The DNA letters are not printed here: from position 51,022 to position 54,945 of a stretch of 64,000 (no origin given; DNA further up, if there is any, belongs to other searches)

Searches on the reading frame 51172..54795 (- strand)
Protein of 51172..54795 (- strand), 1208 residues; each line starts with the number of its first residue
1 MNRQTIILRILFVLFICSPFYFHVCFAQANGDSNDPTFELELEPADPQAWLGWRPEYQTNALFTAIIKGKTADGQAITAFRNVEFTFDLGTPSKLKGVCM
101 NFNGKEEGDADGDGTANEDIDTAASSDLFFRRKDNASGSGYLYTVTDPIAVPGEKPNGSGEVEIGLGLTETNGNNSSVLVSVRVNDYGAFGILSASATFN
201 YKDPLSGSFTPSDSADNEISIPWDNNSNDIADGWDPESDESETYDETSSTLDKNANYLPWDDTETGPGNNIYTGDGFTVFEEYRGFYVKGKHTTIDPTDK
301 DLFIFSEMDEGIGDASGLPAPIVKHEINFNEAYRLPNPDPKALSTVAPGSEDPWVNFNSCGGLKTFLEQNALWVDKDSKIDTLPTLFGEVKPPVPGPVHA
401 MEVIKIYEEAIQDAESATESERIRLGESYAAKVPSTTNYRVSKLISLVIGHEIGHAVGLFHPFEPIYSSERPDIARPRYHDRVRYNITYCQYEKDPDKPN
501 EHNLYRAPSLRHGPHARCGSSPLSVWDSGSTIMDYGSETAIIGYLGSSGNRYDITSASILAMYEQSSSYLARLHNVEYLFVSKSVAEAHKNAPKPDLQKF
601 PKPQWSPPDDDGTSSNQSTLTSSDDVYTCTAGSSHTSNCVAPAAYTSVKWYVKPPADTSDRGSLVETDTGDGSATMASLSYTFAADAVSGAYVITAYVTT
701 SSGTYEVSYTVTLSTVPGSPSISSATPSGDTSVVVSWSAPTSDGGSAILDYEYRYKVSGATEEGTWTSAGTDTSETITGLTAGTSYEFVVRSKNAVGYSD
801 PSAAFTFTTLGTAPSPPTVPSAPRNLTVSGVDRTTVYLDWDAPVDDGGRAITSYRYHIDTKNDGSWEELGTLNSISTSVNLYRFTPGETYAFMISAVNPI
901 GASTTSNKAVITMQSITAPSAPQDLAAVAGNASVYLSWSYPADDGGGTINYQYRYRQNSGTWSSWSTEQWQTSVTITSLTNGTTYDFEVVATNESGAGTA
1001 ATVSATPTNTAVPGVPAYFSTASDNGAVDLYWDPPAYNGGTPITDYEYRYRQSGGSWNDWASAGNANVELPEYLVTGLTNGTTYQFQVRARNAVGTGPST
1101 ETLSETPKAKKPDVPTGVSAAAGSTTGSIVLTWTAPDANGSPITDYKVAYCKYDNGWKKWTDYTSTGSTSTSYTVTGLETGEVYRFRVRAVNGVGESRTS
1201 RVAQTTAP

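Call 92: search_protein_families(library=pfam, proteins=[window:51172-54795:-], max_evalue=0.00001)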
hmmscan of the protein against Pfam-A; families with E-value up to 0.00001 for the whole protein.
window:51172-54795:- (1208 aa): 8 families
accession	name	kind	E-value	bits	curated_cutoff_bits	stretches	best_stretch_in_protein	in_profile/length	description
PF00041.27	fn3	-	4.9e-63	209.8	25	5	1114-1205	2-83/84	Fibronectin type III domain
PF25059.1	FN3_DSCAM-DSCAML_C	-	3.6e-35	120.6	39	2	1128-1206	5-80/89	DSCAM/DSCAML C-terminal Fn3-like domain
PF16656.11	Pur_ac_phosph_N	-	4.1e-21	75.8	30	2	1115-1204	1-90/93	Purple acid Phosphatase, N-terminal domain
PF01108.23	Tissue_fac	-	7.7e-12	45.5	27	0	1118-1198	26-106/107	Tissue factor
PF07495.19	Y_Y_Y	-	1.1e-10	41.6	26.6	0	945-998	4-53/65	Y_Y_Y domain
PF21605.3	CRLF2-like_D2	-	1.3e-08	35.3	27.3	0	919-996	1-74/94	Cytokine receptor-like factor 2-like, D2 domain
PF25300.1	Fn3_Dep-1_3rd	-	5.1e-08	33.1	26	0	930-993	9-73/85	Dep-1 third Fn3-like domain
PF25788.1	Ig_Rha78A_N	-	6.9e-06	26.7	27.4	0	1125-1204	16-98/105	Rha78A-like, N-terminal immunoglobulin domain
